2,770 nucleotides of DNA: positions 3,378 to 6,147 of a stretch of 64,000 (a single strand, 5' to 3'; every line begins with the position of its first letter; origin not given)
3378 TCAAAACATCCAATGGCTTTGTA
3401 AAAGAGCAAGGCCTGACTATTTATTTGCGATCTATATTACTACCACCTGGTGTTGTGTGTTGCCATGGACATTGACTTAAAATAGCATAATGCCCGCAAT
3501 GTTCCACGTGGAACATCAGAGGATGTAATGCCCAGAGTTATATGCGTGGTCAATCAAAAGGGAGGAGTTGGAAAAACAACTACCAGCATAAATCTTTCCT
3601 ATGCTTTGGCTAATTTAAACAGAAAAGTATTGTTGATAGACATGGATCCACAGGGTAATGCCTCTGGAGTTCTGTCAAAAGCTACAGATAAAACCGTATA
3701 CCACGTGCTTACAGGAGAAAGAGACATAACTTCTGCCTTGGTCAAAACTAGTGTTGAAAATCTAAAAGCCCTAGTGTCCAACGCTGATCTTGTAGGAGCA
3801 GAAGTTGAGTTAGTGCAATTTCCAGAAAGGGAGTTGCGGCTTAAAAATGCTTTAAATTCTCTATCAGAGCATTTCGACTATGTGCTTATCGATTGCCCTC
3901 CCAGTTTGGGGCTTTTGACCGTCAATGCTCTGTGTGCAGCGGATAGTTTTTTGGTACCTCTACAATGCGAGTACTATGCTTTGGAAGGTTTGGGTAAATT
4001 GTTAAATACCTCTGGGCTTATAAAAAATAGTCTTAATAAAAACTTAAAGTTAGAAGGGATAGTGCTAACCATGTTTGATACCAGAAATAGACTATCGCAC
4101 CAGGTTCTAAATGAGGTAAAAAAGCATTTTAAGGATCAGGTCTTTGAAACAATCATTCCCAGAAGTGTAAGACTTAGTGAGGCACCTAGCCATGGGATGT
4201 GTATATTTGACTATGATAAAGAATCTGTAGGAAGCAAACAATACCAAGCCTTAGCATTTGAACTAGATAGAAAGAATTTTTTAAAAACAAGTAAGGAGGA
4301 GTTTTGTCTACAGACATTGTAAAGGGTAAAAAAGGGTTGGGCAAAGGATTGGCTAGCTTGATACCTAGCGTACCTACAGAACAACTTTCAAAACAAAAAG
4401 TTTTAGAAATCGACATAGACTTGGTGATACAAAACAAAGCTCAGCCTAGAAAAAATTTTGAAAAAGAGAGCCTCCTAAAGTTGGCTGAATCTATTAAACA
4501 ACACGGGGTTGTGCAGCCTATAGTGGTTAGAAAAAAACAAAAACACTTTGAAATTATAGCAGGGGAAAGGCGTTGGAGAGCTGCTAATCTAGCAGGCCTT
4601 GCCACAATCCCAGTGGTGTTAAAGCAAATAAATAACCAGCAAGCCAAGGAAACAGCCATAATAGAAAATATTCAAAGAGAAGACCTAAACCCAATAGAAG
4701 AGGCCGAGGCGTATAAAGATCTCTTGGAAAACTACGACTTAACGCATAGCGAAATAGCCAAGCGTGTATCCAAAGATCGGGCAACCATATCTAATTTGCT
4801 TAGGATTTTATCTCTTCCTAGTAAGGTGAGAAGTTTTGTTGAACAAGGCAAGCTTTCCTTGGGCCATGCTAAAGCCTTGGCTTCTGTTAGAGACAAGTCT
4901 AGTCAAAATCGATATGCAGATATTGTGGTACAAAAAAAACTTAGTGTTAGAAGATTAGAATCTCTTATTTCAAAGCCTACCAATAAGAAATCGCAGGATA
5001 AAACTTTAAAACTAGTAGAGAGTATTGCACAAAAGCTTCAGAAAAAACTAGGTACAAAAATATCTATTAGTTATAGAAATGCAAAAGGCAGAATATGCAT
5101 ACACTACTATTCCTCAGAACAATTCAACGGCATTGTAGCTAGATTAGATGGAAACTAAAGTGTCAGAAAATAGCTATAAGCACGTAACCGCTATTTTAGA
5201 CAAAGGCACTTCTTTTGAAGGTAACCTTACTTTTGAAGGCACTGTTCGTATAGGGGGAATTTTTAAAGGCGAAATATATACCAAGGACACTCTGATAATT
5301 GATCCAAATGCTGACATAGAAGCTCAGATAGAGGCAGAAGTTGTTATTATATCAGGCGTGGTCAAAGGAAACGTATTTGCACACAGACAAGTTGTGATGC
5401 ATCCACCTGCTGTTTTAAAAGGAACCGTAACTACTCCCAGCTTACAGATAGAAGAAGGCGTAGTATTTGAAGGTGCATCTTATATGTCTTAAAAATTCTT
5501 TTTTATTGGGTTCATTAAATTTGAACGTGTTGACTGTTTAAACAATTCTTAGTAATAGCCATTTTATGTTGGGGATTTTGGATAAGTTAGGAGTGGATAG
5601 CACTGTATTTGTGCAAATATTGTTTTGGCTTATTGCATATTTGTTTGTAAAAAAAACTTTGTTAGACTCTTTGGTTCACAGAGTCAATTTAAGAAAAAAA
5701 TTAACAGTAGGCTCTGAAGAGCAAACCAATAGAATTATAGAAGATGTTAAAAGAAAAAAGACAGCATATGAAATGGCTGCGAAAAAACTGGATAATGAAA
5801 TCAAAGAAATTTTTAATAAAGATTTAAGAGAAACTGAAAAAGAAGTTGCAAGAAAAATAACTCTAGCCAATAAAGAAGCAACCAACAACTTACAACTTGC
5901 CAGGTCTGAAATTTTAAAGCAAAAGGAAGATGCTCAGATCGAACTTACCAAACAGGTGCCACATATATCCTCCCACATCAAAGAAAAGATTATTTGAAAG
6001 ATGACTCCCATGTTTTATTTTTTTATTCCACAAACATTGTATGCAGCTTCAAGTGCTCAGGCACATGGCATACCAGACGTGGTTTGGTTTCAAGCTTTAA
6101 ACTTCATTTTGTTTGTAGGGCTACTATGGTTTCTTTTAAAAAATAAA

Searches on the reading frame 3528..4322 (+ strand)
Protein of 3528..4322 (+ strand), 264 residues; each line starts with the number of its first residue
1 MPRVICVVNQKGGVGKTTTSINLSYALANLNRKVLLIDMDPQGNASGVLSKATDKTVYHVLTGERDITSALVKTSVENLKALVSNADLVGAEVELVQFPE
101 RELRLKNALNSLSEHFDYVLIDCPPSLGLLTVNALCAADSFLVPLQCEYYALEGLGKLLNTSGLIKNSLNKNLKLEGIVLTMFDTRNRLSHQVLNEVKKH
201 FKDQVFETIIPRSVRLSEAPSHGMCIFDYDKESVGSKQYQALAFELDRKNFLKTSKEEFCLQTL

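Call 9: search_protein_families(library=pfam, proteins=[window:3528-4322:+])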
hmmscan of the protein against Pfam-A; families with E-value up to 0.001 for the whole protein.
window:3528-4322:+ (264 aa): 7 families
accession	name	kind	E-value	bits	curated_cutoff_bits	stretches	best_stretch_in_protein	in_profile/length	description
PF13614.12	AAA_31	-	1.8e-64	217.4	27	1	3-174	2-176/177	AAA domain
PF01656.29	CbiA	-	2.1e-27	96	25.4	1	5-224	1-123/125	CobQ/CobB/MinD/ParA nucleotide binding domain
PF09140.17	MipZ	-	7.1e-12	45.6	20.7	1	4-162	2-146/262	ATPase MipZ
PF10609.15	ParA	-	9.1e-12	45.3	27.1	1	3-128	4-124/246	NUBPL iron-transfer P-loop NTPase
PF06564.18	CBP_BcsQ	-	2.1e-11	44.2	21.3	1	4-243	3-230/234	Cellulose biosynthesis protein BcsQ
PF00142.24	Fer4_NifH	-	5.9e-11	42.8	25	1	8-65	5-63/271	4Fe-4S iron sulfur cluster binding proteins, NifH/frxC family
PF02374.21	ArsA_ATPase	-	2.6e-09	37.2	24.3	1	7-60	5-58/305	Anion-transporting ATPase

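Call 15: find_encoding_contigs(protein=window:3528-4322:+, flank=10000, max_places=6)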
Protein window:3528-4322:+ (264 aa): 1 contig read that carries it; 1 place shown.
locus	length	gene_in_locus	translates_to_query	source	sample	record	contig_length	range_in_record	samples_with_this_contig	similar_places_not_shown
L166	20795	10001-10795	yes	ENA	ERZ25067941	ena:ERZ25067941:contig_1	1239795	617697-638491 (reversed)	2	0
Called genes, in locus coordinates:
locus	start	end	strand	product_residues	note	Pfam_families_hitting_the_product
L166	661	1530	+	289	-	PF14849:YidC_periplas (weak)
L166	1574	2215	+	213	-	PF02096:60KD_IMP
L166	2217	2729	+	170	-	PF01424:R3H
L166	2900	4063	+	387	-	PF10396:TrmE_N, PF12631:MnmE_helical, PF01926:MMR_HSR1, PF02421:FeoB_N (weak)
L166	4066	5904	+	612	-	PF01134:GIDA, PF07992:Pyr_redox_2, PF21680:GIDA_C_1st, PF13932:SAM_GIDA_C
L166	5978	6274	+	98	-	-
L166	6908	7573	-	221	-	-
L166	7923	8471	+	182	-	-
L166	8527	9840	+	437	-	-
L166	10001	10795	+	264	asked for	PF00142:Fer4_NifH, PF01656:CbiA, PF02374:ArsA_ATPase, PF06564:CBP_BcsQ, PF09140:MipZ, PF10609:ParA, PF13614:AAA_31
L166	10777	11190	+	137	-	PF02195:ParB_N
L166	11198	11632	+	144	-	PF17762:HTH_ParB, PF23552:ParB_C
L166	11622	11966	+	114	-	PF04519:Bactofilin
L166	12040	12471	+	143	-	-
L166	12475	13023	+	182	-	PF00430:ATP-synt_B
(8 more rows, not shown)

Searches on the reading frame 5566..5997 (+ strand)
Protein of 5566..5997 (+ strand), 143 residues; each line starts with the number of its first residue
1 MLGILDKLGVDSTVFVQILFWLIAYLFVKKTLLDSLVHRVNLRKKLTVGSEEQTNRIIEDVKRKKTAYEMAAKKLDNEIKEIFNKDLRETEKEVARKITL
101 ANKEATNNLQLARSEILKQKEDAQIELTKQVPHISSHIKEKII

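Call 93: search_protein_families(library=pfam, proteins=[window:5566-5997:+], max_evalue=0.01)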
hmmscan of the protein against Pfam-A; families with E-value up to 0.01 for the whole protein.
window:5566-5997:+ (143 aa): 1 family
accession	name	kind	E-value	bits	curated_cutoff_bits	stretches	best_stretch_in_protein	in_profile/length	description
PF00430.23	ATP-synt_B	-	0.0014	19.1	28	1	15-143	3-131/132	ATP synthase B/B' CF(0)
